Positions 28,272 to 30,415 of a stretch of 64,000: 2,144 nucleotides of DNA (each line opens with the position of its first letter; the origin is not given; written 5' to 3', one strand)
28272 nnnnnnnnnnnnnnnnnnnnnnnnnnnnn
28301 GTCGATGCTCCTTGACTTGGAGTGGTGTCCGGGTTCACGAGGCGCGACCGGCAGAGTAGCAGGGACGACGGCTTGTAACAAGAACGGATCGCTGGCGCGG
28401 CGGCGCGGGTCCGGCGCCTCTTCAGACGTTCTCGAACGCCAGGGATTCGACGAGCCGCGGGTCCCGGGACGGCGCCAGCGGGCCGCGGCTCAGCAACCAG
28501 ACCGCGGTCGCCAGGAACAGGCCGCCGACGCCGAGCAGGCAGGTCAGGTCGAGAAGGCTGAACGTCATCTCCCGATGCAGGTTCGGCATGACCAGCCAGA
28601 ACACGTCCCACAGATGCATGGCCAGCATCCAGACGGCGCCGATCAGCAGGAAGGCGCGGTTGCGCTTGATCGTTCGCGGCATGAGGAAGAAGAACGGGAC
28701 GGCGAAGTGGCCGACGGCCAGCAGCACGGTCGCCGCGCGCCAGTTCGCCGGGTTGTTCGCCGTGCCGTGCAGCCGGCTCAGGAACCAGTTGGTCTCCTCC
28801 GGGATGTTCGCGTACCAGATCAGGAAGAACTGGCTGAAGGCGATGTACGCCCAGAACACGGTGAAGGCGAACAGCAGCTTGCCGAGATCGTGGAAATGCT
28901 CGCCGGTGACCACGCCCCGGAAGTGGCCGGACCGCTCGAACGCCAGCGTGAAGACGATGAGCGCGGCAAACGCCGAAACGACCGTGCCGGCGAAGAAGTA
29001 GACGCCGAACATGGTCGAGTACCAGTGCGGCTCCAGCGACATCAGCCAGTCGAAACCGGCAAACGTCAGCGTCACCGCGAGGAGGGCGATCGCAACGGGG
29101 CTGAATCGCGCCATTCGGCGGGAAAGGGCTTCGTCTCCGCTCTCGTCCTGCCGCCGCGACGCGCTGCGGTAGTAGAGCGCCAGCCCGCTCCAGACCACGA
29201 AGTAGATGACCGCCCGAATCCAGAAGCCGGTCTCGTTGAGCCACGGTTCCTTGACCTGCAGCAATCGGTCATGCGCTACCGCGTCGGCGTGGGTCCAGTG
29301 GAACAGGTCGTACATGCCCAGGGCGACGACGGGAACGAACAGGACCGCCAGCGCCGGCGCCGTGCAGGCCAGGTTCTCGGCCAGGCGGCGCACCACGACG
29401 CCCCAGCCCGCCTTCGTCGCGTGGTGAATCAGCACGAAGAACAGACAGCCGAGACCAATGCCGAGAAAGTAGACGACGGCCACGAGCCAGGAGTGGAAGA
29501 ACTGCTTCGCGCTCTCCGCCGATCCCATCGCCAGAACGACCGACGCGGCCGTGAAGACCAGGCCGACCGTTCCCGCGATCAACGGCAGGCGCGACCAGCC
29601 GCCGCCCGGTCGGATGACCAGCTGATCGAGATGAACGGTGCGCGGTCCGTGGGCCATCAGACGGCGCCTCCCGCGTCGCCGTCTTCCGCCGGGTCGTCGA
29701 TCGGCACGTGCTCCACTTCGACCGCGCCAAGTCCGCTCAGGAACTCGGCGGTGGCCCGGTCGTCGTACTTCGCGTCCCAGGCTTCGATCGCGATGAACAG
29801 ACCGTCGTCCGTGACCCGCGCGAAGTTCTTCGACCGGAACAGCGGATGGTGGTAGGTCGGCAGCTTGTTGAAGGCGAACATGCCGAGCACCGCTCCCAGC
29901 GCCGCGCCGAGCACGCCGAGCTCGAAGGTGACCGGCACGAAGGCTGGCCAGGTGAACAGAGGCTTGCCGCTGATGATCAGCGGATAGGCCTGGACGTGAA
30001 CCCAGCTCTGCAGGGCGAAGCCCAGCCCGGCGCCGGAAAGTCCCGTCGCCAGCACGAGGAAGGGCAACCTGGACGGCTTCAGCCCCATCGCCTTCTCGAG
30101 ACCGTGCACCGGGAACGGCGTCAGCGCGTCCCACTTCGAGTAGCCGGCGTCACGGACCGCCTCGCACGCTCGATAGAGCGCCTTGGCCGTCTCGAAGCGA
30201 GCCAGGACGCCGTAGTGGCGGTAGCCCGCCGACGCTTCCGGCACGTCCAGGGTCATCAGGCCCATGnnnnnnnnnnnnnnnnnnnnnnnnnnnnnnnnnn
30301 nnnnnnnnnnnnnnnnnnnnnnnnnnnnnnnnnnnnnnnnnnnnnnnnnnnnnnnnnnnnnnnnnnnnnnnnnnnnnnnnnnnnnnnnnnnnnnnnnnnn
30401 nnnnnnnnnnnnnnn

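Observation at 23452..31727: ACIII-type actC-actD-actF module, lacking actA/actB/actE, fused into one operon with an aa3 haem-copper oxidase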

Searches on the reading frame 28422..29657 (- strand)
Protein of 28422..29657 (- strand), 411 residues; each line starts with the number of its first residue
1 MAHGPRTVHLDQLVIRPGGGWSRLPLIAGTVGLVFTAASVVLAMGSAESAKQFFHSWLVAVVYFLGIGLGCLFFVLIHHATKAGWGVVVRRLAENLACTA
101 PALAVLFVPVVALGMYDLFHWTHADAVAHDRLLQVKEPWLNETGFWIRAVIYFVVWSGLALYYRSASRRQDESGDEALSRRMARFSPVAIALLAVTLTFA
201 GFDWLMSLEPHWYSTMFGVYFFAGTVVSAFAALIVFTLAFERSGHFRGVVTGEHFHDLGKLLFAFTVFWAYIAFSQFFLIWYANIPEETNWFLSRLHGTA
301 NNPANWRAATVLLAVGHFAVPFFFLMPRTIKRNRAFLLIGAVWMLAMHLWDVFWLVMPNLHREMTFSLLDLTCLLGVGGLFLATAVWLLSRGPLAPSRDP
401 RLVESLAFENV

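Call 3: search_protein_families(library=pfam, proteins=[window:28422-29657:-], max_evalue=0.01)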
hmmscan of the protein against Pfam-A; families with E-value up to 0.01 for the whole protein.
window:28422-29657:- (411 aa): 0 families

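Call 8: search_protein_families(library=ncbifam, proteins=[window:28422-29657:-], max_evalue=0.01)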
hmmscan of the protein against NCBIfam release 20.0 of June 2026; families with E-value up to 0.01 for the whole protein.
window:28422-29657:- (411 aa): 0 families

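Call 16: search_solved_structures(query=window:28422-29657:-, max_evalue=0.1)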
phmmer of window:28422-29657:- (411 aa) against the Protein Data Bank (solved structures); distinct sequences matched with E-value up to 0.1: 8.
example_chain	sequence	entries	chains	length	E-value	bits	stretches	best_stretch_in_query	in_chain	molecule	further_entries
6f0k_F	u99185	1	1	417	3.5e-86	293.1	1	39-408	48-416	ActF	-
6lod_F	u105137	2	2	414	1.1e-68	235.5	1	23-401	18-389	Uncharacterized protein ActF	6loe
8k9e_F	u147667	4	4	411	9.4e-64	219.2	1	32-403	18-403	Quinol:cytochrome c oxidoreductase quinone-binding subunit 2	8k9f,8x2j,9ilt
6btm_F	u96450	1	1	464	7.2e-44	153.7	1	57-408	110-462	Alternative Complex III subunit F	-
6f0k_C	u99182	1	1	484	1.9e-12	50.2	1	192-382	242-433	Polysulphide reductase NrfD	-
6btm_C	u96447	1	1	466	6.9e-06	28.6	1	188-367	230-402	Alternative Complex III subunit C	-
6lod_C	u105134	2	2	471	2.7e-05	26.6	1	159-364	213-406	Polysulphide reductase NrfD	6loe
8k9e_C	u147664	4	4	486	0.029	16.6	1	193-370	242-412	Polysulphide reductase NrfD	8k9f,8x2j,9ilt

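Call 35: search_solved_structures(query=window:28422-29657:-, max_evalue=1e-80, show_alignments=1)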
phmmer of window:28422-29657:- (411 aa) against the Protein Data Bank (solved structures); distinct sequences matched with E-value up to 1e-80: 1.
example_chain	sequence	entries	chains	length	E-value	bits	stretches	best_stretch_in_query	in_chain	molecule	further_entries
6f0k_F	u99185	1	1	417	3.5e-86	293.1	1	39-408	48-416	ActF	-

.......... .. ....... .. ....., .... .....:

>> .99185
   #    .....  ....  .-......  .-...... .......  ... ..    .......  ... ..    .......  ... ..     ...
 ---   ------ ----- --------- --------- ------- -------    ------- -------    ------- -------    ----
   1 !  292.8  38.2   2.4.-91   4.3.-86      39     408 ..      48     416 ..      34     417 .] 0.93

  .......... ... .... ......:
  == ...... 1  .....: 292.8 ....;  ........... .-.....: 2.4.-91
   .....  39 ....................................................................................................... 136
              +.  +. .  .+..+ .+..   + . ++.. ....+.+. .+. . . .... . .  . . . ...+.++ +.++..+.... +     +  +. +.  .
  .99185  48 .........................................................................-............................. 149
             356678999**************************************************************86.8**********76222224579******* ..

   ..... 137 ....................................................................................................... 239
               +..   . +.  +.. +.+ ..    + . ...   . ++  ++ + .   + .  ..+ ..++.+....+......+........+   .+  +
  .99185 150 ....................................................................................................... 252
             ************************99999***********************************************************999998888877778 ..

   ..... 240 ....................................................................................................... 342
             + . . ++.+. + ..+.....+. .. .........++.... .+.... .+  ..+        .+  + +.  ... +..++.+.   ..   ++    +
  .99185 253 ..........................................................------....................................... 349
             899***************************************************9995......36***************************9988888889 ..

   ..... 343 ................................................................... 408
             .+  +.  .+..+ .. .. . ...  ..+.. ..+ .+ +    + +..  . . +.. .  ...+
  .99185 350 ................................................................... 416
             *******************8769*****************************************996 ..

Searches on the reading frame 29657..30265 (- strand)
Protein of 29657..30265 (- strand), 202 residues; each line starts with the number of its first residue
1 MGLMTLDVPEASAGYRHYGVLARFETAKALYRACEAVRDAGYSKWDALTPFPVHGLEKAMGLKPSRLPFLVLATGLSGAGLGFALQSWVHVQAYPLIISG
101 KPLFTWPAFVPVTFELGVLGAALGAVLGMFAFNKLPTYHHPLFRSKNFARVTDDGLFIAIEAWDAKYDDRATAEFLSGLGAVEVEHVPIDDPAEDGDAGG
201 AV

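Call 3: search_protein_families(library=pfam, proteins=[window:29657-30265:-], max_evalue=0.01)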
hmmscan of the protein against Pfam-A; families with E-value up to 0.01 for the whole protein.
window:29657-30265:- (202 aa): 1 family
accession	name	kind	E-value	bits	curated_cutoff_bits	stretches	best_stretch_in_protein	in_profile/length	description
PF11821.13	ActD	-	4.3e-63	212.4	25.7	1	18-185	1-169/170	Alternative complex III, ActD subunit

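Call 8: search_protein_families(library=ncbifam, proteins=[window:29657-30265:-], max_evalue=0.01)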
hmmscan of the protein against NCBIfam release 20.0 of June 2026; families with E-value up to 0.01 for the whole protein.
window:29657-30265:- (202 aa): 0 families

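Call 11: find_encoding_contigs(protein=window:29657-30265:-, flank=10000, max_places=6)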
Protein window:29657-30265:- (202 aa): no gene with exactly this product is on record in the collection.

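Call 17: search_solved_structures(query=window:29657-30265:-, max_evalue=0.1)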
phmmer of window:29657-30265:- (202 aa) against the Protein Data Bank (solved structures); distinct sequences matched with E-value up to 0.1: 4.
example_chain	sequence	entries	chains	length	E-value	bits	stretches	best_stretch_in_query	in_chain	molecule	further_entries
6lod_D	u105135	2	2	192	1.7e-50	174.8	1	11-186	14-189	Uncharacterized protein ActD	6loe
6f0k_D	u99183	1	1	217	7.3e-45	156.3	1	10-192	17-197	ActD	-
8k9e_D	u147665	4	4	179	1.2e-36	129.5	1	18-187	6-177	Quinol:cytochrome c oxidoreductase membrane protein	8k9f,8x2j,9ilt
6btm_D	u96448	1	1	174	3.2e-19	72.6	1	27-186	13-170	Alternative Complex III subunit D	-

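Call 34: search_solved_structures(query=window:29657-30265:-, max_evalue=1e-40, show_alignments=2)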
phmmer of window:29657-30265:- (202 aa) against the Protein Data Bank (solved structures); distinct sequences matched with E-value up to 1e-40: 2.
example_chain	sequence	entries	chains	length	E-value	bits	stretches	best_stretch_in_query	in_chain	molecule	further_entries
6lod_D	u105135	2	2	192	1.7e-50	174.8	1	11-186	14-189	Uncharacterized protein ActD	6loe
6f0k_D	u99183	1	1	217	7.3e-45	156.3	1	10-192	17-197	ActD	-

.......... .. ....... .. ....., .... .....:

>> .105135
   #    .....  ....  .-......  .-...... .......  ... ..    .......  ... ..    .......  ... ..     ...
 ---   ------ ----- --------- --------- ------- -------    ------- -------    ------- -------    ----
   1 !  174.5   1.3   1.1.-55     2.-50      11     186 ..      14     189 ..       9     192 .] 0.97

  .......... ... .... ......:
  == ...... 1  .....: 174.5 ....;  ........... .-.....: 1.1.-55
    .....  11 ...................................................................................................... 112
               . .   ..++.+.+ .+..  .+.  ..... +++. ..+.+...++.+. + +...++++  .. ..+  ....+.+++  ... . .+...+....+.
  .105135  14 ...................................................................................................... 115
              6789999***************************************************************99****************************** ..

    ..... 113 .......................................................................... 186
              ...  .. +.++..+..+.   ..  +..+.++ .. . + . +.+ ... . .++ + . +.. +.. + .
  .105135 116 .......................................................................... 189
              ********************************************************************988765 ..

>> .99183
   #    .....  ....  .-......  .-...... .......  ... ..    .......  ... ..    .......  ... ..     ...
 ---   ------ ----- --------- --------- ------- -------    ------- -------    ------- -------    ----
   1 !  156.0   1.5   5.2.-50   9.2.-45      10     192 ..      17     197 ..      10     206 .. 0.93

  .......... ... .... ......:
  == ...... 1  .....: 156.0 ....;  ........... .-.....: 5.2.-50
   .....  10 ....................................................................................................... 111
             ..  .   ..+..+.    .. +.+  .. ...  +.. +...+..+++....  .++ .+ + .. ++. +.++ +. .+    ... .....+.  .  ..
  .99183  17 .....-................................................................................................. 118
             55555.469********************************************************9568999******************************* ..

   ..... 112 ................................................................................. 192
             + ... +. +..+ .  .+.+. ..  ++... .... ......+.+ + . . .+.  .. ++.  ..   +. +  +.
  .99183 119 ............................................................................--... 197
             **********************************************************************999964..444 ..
